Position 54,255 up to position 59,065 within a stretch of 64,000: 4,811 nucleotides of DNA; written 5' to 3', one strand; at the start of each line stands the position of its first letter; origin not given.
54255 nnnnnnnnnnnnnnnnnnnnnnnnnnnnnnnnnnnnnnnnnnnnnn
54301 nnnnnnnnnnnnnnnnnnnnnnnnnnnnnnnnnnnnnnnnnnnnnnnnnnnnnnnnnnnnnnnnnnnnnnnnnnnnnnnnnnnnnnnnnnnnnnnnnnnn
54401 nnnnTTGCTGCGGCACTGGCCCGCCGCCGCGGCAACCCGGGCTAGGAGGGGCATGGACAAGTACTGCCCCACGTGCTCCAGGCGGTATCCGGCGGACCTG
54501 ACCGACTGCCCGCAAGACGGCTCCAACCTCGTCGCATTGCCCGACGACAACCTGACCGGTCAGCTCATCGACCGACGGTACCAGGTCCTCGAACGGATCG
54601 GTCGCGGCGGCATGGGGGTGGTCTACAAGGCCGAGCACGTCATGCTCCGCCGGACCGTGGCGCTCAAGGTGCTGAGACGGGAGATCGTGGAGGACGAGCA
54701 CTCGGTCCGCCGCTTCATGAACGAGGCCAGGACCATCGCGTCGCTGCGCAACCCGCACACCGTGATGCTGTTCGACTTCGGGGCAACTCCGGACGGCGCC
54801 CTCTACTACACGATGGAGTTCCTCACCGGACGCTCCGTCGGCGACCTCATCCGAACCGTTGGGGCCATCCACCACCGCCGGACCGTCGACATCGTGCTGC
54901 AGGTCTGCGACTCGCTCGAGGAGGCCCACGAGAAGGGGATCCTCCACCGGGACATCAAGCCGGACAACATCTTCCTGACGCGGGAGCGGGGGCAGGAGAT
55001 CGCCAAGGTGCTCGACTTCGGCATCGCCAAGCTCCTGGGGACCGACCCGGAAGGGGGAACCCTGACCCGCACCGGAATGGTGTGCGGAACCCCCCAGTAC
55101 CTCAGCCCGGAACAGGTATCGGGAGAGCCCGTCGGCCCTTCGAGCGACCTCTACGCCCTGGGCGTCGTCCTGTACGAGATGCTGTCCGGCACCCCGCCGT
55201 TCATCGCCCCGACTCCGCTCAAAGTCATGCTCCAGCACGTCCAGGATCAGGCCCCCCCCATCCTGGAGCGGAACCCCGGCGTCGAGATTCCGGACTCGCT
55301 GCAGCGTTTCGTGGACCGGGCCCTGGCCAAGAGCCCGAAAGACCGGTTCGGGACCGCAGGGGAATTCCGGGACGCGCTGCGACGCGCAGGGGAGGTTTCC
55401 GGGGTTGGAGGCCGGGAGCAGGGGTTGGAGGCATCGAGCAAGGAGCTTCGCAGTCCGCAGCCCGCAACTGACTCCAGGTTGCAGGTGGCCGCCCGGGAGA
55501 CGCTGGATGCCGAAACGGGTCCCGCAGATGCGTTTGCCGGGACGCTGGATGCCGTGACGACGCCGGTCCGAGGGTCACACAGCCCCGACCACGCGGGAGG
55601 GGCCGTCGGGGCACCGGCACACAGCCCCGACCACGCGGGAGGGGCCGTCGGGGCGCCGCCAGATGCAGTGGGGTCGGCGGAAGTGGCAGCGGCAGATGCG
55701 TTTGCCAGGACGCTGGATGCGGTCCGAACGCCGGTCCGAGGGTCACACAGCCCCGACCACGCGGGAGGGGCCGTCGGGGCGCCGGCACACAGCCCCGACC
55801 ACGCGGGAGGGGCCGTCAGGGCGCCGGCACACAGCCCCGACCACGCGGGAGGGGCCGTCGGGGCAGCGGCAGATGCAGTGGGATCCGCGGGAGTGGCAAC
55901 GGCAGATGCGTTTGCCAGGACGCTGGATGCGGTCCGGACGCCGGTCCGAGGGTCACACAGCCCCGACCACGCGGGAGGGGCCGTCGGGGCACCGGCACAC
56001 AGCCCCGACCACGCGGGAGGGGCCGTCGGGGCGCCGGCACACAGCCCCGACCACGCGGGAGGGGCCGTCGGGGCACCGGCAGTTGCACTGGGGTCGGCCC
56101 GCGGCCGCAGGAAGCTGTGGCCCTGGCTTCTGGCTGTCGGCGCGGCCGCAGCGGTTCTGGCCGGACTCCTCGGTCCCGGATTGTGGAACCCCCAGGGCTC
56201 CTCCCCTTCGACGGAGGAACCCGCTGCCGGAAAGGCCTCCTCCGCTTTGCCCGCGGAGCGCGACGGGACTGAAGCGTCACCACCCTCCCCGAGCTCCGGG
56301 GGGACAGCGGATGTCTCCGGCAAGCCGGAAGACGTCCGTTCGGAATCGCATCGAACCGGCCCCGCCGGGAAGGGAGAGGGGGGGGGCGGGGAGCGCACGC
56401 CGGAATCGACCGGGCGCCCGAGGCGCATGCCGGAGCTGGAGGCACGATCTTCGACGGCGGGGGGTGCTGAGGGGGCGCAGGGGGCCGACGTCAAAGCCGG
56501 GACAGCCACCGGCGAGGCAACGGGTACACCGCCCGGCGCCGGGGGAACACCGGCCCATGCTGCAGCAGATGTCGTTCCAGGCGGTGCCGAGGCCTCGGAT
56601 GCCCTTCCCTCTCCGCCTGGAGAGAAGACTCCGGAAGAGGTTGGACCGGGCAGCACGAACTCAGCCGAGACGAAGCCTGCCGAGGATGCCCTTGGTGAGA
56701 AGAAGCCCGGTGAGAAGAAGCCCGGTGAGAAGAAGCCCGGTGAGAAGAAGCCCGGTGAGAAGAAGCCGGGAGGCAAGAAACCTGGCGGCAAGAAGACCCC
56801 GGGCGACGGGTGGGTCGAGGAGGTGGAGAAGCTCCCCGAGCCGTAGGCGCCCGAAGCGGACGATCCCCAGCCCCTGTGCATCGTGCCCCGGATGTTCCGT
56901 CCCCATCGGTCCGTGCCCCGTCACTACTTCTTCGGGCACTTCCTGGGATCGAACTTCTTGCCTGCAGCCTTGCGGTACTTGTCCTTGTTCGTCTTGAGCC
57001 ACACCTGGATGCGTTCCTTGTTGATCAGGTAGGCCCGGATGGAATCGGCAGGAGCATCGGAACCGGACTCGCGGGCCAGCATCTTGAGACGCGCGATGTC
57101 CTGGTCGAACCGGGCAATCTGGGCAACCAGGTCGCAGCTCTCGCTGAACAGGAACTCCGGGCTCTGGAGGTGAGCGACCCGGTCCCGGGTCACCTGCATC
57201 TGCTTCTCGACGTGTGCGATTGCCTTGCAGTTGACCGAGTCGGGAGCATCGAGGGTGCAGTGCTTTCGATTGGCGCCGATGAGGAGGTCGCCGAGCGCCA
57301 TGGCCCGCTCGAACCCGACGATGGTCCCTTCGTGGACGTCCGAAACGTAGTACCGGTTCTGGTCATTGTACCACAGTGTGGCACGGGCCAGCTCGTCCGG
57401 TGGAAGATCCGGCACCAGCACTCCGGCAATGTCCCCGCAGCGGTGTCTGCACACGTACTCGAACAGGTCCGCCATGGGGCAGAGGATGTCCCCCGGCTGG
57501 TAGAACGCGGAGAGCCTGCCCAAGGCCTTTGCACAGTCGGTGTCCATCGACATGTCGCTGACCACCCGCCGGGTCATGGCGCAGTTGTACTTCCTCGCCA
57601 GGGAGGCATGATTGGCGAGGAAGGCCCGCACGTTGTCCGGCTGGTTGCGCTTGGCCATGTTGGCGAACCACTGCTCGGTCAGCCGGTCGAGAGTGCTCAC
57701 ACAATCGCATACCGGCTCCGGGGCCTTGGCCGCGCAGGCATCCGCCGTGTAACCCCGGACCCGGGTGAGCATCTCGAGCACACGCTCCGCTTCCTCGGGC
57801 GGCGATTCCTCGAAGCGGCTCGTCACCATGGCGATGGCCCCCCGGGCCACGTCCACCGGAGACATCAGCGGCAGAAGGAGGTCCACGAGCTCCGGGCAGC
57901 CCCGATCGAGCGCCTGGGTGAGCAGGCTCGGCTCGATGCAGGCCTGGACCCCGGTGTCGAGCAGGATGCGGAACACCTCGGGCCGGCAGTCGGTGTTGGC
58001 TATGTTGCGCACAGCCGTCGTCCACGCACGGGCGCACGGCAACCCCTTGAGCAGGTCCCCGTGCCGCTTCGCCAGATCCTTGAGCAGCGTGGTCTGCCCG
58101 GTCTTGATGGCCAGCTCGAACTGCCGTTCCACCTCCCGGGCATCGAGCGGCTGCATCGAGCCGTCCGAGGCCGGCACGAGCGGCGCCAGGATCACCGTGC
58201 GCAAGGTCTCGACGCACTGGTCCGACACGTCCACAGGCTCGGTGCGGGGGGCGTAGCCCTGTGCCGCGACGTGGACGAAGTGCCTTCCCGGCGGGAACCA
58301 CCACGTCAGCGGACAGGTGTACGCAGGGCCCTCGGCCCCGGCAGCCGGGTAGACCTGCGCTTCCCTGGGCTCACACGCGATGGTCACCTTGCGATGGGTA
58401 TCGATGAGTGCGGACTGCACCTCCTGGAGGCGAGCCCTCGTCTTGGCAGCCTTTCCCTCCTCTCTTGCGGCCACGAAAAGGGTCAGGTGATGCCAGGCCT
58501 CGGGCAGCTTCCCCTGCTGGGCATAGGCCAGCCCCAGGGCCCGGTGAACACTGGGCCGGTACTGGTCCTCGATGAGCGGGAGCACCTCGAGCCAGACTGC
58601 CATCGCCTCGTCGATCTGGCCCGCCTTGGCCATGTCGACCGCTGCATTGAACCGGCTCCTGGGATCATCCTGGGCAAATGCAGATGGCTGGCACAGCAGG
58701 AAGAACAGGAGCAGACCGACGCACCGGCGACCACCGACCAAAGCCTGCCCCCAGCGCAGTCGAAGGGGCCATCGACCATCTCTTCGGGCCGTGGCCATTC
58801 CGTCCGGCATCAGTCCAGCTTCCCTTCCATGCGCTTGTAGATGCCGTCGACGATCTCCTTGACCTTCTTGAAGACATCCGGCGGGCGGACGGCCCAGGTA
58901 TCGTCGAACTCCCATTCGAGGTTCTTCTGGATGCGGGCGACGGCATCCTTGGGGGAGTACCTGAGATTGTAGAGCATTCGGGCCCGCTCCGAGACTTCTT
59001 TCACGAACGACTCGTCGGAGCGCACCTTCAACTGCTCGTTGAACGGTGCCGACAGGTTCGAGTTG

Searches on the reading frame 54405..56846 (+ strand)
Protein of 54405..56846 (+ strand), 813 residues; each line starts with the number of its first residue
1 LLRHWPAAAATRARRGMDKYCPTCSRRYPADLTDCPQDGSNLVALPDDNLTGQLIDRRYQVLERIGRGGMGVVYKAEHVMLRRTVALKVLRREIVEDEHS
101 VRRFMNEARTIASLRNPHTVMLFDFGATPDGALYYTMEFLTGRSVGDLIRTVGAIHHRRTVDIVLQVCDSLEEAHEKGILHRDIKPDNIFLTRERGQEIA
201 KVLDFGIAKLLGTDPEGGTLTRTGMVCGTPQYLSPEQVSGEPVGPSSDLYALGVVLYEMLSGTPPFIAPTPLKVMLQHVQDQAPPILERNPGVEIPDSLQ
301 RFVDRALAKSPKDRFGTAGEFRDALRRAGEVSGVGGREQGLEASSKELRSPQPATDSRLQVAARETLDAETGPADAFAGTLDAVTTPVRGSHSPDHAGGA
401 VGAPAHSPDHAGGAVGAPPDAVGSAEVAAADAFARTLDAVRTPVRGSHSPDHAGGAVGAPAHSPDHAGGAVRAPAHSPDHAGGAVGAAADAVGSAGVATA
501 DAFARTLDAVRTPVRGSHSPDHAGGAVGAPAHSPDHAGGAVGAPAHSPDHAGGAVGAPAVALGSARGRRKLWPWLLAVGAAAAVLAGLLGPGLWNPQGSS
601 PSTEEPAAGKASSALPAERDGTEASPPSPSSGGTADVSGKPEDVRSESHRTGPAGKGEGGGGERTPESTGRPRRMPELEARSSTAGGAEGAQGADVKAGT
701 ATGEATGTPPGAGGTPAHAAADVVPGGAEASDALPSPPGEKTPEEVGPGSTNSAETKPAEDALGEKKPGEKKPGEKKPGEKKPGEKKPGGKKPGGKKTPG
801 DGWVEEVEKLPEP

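Call 94: search_protein_families(library=pfam, proteins=[window:54405-56846:+], max_evalue=0.001)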
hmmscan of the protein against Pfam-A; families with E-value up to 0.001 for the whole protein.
window:54405-56846:+ (813 aa): 4 families
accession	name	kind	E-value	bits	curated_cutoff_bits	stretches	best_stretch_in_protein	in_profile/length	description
PF00069.31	Pkinase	-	3.3e-49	168.1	31.7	1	59-317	1-254/263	Protein kinase domain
PF07714.23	PK_Tyr_Ser-Thr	-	4.2e-26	92.3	23.1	1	61-314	3-248/258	Protein tyrosine and serine/threonine kinase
PF03109.22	ABC1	-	8.2e-05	22.3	22.9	0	136-210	146-216/244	ABC1 atypical kinase-like domain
PF01636.29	APH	-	0.00085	19.6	23.2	0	174-208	165-197/239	Phosphotransferase enzyme family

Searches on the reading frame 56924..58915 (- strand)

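Call 69: search_protein_families(library=pfam, proteins=[window:56924-58915:-], max_evalue=0.001)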
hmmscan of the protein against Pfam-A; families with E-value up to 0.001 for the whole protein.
window:56924-58915:- (663 aa): 1 family
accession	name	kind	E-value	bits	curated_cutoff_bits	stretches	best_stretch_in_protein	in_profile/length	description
PF07721.20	TPR_4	-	0.00032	21.5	27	0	121-140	1-20/26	Tetratricopeptide repeat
